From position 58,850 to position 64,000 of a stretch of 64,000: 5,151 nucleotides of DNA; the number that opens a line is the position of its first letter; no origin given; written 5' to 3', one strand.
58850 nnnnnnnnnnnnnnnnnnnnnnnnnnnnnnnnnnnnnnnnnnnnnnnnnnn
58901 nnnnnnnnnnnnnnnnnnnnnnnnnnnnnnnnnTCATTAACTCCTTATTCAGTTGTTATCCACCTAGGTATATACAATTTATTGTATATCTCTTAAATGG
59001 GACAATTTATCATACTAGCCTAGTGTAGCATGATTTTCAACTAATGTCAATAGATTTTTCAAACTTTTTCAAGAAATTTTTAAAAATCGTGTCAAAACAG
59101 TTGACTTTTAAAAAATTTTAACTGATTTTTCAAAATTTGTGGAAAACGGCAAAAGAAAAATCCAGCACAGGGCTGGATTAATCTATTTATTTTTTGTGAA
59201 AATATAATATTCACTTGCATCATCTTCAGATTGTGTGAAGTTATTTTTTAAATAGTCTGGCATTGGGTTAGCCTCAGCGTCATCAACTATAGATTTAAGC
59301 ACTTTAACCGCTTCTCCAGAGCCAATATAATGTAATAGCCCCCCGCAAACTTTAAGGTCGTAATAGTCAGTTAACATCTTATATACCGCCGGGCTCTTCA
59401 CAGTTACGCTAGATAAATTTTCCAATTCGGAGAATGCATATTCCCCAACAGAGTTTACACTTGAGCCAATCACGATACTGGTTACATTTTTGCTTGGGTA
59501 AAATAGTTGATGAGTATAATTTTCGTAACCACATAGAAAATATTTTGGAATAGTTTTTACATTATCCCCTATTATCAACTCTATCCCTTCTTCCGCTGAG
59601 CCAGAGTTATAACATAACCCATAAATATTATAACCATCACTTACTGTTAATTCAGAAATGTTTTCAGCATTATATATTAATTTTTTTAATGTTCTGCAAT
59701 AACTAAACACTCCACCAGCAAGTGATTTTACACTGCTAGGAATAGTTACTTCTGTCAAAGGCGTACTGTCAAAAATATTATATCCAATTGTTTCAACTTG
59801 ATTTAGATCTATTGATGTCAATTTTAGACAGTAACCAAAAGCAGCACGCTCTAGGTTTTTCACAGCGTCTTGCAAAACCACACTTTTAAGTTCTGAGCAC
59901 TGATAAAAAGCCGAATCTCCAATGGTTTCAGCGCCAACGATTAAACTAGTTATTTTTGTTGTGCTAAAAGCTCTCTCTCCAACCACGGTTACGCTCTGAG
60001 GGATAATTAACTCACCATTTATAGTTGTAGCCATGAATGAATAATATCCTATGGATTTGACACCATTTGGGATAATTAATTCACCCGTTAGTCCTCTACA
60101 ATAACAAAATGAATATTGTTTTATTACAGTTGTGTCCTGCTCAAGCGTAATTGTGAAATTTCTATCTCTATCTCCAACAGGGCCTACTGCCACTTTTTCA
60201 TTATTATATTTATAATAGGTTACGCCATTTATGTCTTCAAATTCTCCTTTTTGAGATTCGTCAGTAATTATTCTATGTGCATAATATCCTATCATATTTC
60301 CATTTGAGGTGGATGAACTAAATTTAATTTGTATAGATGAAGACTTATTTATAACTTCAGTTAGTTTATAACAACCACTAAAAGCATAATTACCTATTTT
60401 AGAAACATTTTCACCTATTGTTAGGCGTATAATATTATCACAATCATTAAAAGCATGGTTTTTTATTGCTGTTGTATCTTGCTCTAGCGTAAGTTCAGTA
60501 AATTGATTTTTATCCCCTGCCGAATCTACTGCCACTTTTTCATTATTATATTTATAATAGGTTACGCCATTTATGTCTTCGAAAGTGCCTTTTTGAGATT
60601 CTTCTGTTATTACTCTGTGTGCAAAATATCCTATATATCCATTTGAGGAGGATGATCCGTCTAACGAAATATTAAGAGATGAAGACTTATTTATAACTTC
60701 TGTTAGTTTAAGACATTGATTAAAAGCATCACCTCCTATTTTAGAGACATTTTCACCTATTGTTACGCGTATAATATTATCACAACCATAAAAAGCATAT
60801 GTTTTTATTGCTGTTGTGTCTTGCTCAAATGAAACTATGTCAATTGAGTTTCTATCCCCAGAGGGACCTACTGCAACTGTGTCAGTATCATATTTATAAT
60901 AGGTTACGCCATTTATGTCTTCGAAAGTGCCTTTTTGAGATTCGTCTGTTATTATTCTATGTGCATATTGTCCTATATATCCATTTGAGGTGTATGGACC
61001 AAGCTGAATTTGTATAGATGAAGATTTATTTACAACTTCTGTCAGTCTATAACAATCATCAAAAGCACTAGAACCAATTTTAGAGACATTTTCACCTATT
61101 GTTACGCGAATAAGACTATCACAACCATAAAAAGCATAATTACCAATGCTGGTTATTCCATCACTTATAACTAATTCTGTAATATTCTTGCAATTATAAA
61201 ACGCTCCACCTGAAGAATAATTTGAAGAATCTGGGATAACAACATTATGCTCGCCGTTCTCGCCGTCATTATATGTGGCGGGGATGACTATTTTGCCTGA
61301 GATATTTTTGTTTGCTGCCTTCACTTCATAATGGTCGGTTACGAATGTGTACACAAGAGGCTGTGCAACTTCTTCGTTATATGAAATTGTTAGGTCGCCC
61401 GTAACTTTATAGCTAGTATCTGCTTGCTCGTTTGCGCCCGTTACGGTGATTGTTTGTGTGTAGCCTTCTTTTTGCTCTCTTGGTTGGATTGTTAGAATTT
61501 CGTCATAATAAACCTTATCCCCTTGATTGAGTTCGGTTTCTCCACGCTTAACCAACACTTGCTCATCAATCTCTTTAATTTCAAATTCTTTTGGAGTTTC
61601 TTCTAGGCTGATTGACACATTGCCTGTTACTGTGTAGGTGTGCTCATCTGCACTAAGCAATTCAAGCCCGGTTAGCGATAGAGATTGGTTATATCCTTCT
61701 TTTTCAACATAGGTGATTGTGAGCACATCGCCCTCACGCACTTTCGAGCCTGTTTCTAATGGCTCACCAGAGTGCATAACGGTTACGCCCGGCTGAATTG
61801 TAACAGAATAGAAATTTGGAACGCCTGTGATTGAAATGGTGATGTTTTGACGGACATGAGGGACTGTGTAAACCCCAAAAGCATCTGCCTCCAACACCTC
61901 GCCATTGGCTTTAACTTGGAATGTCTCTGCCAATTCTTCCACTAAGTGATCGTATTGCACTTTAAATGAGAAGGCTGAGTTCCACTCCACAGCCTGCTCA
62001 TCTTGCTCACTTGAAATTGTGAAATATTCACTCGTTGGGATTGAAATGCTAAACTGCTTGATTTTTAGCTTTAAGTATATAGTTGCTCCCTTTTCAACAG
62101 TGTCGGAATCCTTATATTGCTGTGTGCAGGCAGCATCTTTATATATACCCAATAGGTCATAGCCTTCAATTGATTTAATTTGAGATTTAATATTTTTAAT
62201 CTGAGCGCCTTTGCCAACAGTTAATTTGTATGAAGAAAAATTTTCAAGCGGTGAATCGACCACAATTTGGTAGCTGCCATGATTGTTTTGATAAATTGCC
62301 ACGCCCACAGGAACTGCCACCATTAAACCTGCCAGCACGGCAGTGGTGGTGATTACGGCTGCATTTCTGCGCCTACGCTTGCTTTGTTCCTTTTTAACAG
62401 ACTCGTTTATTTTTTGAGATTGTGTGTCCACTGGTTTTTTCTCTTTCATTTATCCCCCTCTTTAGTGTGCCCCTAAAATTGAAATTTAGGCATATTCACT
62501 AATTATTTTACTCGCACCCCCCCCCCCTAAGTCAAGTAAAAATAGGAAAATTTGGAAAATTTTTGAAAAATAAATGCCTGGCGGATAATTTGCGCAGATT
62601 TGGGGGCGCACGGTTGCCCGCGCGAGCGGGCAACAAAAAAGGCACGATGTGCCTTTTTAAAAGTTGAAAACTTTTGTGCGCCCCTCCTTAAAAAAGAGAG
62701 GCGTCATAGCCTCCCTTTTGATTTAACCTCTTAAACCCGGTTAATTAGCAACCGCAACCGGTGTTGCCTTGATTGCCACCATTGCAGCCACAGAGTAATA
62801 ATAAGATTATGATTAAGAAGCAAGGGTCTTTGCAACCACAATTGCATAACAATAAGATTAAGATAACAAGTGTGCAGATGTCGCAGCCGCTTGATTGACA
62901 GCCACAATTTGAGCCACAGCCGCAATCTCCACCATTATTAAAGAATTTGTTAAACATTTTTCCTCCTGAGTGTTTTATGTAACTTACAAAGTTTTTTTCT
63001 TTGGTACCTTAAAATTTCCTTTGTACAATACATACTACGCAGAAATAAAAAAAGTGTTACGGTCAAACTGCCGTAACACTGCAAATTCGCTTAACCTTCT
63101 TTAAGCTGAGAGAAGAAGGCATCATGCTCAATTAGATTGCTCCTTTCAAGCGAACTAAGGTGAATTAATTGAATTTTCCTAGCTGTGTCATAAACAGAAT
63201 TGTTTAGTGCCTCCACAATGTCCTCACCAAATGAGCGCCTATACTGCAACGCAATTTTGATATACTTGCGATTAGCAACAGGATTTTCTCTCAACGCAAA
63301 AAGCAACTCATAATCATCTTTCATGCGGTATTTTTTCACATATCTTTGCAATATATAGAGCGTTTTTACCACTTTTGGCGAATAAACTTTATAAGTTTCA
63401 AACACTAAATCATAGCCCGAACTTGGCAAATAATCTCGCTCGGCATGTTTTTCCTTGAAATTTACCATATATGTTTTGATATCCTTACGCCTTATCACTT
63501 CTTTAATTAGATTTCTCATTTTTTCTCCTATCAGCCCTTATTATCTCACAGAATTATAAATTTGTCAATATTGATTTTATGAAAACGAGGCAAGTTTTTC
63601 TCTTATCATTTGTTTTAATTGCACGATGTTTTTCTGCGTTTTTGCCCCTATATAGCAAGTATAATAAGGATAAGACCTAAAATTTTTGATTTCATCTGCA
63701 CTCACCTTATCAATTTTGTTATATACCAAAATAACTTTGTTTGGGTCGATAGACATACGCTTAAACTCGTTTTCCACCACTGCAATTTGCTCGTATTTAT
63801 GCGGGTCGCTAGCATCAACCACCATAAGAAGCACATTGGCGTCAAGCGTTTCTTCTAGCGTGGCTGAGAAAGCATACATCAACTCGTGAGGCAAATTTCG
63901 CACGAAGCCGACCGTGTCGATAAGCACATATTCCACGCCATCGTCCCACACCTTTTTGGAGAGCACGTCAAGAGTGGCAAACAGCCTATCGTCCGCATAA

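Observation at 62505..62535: G11 tract inside the -35/-10 spacer of the promoter of a 1088-aa BspA-type LRR surface protein: candidate slipped-strand phase-variation switch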

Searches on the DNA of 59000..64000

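Call 65: search_rna_families(source=window, start=59000, end=64000, threshold=evalue, max_evalue=1)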
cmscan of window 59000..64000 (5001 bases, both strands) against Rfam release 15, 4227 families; matches with E-value up to 1: 1.
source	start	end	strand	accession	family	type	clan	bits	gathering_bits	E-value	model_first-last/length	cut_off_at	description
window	60710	60843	+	RF02060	STnc410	Gene; sRNA;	-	19.5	50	0.63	1-158/158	no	Enterobacterial sRNA STnc410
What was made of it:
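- Tried and rejected: Known structured RNA in the leader or intergenic region: Rfam gave no credible match in 59000-64000 (call 65).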

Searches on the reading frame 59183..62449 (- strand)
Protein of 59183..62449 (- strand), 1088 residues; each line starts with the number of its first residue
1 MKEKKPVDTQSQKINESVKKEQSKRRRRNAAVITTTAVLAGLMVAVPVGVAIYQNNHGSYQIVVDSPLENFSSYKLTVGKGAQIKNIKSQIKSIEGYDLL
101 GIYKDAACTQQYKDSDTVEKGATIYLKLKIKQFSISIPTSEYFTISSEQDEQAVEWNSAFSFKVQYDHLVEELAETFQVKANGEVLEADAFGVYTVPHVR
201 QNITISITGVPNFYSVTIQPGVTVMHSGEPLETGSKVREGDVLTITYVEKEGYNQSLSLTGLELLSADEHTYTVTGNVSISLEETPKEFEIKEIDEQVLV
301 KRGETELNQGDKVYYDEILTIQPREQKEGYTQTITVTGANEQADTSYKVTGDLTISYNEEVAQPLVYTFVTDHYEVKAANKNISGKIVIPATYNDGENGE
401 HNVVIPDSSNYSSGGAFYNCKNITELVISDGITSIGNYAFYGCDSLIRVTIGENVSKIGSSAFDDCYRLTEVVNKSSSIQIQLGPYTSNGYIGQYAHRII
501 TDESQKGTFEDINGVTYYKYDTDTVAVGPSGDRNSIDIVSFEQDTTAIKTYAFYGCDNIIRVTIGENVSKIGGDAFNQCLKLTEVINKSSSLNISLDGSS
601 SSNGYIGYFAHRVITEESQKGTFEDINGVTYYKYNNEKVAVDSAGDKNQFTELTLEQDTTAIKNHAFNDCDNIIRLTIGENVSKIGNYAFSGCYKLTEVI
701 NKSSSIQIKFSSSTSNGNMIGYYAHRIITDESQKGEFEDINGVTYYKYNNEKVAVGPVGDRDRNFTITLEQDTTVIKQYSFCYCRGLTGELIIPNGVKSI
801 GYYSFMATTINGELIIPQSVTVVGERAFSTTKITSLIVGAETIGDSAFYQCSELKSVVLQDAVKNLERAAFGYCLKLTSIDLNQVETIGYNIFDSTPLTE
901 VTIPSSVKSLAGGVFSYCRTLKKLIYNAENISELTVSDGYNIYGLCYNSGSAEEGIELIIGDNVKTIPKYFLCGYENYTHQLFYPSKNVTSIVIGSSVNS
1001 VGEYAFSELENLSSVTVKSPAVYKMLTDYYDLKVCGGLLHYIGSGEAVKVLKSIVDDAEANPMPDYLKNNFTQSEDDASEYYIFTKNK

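Call 5: search_protein_families(library=pfam, proteins=[window:59186-62449:-])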
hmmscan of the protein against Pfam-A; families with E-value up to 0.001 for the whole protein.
window:59186-62449:- (1088 aa): 2 families
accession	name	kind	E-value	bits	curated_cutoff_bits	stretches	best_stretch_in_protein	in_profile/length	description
PF13306.12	LRR_5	-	1.8e-73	244.9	27.7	6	842-927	2-87/127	BspA type Leucine rich repeat region (6 copies)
PF13855.12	LRR_8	-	4.2e-08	33.3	27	0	660-697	14-52/61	Leucine rich repeat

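Call 7: find_encoding_contigs(protein=window:59183-62449:-, flank=3000, max_places=10)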
Protein window:59183-62449:- (1088 aa): 1 contig read that carries it; 1 place shown.
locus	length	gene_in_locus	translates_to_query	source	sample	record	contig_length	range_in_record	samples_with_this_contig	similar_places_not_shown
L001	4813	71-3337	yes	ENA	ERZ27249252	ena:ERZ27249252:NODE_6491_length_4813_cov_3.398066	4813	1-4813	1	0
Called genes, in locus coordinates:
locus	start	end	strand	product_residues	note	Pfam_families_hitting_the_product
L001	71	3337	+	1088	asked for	PF13306:LRR_5, PF13855:LRR_8 (faint), PF13306:LRR_5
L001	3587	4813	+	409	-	?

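Call 10: find_homologous_proteins(query=window:59186-62449:-, max_evalue=1e-20)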
Query window:59186-62449:- (1088 aa): 2282 proteins with E <= 1e-20 among 8000 candidates; the best 120 are listed.
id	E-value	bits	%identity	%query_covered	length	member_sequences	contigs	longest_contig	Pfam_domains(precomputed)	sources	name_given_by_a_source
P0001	0.0e+0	2411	100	100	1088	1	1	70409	PF13306.13,PF13855.13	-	-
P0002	6.9e-144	499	29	60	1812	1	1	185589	PF09479.17,PF13306.13,PF12799.14,PF13855.13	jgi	-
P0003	1.1e-142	495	28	57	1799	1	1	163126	PF09479.17,PF13306.13,PF13855.13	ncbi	-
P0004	1.1e-140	489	28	58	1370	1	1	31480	PF09479.17,PF13306.13,PF13855.13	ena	-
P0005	7.4e-137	476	28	55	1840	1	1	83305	PF09479.17,PF13306.13,PF05725.19,PF12799.14,PF13855.13,PF23952.2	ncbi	-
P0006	5.1e-135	470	29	78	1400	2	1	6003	PF13306.13,PF05725.19,PF12799.14,PF13855.13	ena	-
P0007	9.3e-135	469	28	57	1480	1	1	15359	PF13306.13,PF12799.14,PF13855.13,PF23952.2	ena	-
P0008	9.3e-134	466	25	60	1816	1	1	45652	PF13306.13,PF00404.25,PF13855.13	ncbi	-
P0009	3.7e-133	464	30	57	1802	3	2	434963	PF09479.17,PF13306.13,PF13855.13,PF23952.2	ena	-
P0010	5.8e-129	450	28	56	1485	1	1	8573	PF13306.13,PF12799.14,PF13855.13,PF23952.2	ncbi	-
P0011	2.4e-128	448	29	56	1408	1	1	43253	PF13306.13,PF05725.19,PF13855.13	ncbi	-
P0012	3.6e-126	441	29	57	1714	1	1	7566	PF07679.23,PF21605.4,PF13306.13,PF00801.27,PF10660.15,PF13927.13,PF12799.14,PF13855.13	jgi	-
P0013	7.7e-124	433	30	45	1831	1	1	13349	PF13306.13,PF12799.14,PF13855.13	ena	-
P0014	7.8e-122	426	24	57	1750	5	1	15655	PF13306.13,PF13855.13,PF23952.2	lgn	-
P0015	3.2e-120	421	27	62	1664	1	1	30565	PF13306.13,PF21756.3,PF13855.13,PF23952.2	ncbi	-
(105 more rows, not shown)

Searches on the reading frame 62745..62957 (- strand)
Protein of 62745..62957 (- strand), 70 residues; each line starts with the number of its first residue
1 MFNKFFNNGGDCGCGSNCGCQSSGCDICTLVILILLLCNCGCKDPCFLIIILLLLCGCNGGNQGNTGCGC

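Call 8: search_protein_families(library=pfam, proteins=[window:62748-62957:-])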
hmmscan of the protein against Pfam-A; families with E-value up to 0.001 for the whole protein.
window:62748-62957:- (70 aa): 0 families

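Call 67: find_encoding_contigs(protein=window:62745-62957:-, flank=1200, max_places=10)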
Protein window:62745-62957:- (70 aa): no gene with exactly this product is on record in the collection.

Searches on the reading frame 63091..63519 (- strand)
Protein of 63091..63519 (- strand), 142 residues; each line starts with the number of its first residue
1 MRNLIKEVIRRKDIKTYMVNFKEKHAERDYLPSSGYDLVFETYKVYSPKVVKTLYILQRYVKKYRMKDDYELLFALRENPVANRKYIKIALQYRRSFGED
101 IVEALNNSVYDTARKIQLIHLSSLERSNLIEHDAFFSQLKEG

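Call 8: search_protein_families(library=pfam, proteins=[window:63094-63519:-])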
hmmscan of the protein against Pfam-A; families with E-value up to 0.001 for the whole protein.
window:63094-63519:- (142 aa): 0 families

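Call 12: find_encoding_contigs(protein=window:63091-63519:-, flank=5000, max_places=10)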
Protein window:63091-63519:- (142 aa): 6 contigs read that carry it; 5 places shown.
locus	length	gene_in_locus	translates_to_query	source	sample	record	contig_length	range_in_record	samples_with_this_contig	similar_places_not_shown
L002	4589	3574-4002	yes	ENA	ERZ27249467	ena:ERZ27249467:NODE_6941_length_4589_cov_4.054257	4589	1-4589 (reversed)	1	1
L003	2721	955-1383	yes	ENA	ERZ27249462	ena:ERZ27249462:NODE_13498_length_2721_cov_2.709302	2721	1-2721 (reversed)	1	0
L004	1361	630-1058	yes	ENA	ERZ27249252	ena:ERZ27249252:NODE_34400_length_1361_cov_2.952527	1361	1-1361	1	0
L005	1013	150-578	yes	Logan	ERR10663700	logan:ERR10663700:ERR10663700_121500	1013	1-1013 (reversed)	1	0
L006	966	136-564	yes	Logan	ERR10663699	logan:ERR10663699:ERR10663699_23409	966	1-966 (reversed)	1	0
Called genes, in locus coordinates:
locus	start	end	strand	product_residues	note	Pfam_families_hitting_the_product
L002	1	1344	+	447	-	?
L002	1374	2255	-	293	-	PF00753:Lactamase_B, PF23023:Anti-Pycsar_Apyc1, PF12706:Lactamase_B_2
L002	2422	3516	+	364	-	PF13167:GTP-bdg_N, PF03193:RsgA_GTPase (faint), PF16360:GTP-bdg_M, PF01926:MMR_HSR1, PF16897:MMR_HSR1_Xtn (weak)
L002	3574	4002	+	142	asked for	-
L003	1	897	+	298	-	?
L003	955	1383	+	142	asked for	-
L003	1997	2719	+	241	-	?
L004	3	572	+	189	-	?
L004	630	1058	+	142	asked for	-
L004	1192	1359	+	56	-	?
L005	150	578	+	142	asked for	-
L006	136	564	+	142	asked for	-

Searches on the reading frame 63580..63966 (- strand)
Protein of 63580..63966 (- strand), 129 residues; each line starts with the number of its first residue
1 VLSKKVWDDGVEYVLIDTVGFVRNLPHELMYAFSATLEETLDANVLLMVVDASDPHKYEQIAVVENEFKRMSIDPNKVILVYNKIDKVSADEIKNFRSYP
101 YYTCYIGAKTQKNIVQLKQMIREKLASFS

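Call 8: search_protein_families(library=pfam, proteins=[window:63580-63966:-])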
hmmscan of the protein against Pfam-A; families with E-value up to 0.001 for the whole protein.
window:63580-63966:- (129 aa): 3 families
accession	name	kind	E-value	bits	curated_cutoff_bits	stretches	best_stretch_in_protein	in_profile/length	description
PF16897.10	MMR_HSR1_Xtn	-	1.1e-06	29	35.2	1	77-125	57-104/106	C-terminal region of MMR_HSR1 domain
PF01926.29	MMR_HSR1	-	5.5e-05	23.7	21.9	1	8-84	43-113/113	50S ribosome-binding GTPase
PF02492.25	cobW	-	0.00078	19.5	20.7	0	10-92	83-160/180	CobW/HypB/UreG, nucleotide-binding domain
